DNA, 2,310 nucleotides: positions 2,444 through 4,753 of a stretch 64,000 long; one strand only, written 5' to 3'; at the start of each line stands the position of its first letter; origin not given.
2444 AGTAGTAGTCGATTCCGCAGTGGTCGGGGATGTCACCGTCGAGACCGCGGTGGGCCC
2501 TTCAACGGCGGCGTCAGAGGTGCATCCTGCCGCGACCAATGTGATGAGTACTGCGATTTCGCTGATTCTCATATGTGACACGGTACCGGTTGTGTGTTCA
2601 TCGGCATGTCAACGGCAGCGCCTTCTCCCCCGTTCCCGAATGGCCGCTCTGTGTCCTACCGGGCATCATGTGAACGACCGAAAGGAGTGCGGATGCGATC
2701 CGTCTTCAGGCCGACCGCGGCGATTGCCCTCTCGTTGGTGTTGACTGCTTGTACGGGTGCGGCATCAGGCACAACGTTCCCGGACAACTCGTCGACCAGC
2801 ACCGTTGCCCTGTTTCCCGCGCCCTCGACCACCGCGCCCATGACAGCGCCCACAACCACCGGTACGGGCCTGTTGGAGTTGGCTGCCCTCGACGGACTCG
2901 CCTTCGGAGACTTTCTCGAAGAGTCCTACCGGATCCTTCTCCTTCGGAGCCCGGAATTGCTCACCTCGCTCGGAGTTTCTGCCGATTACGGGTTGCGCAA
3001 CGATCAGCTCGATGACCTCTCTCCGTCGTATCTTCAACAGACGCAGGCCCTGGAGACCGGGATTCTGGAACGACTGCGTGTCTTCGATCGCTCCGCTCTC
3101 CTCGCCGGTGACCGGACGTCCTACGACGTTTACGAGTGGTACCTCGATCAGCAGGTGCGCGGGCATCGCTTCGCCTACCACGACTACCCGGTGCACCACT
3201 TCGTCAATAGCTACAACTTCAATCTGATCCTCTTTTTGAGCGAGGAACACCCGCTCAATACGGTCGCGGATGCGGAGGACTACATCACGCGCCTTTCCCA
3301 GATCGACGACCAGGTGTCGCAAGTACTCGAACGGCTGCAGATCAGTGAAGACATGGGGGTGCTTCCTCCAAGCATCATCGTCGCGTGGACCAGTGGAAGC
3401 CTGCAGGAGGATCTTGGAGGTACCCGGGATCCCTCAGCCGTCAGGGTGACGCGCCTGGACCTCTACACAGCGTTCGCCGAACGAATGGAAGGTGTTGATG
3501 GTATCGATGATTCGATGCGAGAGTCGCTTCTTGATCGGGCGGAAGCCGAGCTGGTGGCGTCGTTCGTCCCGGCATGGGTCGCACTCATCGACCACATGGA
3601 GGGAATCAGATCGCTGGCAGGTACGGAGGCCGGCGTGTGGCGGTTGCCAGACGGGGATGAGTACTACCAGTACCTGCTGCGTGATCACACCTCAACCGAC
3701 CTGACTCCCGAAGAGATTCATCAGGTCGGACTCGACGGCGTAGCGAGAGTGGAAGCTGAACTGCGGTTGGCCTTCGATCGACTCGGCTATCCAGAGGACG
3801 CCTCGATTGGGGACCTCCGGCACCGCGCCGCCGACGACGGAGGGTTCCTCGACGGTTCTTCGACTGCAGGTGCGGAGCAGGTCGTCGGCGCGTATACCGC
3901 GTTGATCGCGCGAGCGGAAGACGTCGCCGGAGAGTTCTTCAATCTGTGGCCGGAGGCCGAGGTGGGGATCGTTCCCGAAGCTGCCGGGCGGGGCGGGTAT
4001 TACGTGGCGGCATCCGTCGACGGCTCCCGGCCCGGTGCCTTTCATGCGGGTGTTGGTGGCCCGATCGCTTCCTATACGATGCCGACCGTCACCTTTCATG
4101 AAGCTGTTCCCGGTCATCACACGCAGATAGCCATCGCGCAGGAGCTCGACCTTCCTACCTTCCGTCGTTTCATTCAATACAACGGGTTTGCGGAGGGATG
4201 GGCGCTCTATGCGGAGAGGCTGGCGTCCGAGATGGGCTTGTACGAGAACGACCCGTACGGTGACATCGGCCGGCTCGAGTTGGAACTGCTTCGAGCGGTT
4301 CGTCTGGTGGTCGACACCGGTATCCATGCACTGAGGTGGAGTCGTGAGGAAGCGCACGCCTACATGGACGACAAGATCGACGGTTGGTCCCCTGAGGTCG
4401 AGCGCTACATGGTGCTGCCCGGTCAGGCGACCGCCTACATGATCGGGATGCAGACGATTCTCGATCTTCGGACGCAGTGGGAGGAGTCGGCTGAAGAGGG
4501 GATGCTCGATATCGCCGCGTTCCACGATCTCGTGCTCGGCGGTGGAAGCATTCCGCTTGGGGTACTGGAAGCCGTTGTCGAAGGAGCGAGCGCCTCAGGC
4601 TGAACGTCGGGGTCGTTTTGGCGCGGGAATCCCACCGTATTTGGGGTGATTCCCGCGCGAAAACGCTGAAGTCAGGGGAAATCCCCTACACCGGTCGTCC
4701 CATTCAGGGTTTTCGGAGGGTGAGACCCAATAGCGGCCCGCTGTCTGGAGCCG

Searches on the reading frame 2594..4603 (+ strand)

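Call 29: search_protein_families(library=ncbifam, proteins=[window:2594-4603:+], max_evalue=1e-20)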
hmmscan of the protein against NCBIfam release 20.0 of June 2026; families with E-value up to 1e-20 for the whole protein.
window:2594-4603:+ (669 aa): 0 families

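Call 73: search_protein_families(library=pfam, proteins=[window:2594-4603:+], max_evalue=0.00001)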
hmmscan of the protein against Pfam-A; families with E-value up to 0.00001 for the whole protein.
window:2594-4603:+ (669 aa): 1 family
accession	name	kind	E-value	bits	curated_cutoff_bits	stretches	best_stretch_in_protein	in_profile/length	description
PF05960.17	DUF885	-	4.6e-130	436.2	32.4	1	120-662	1-532/532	Bacterial protein of unknown function (DUF885)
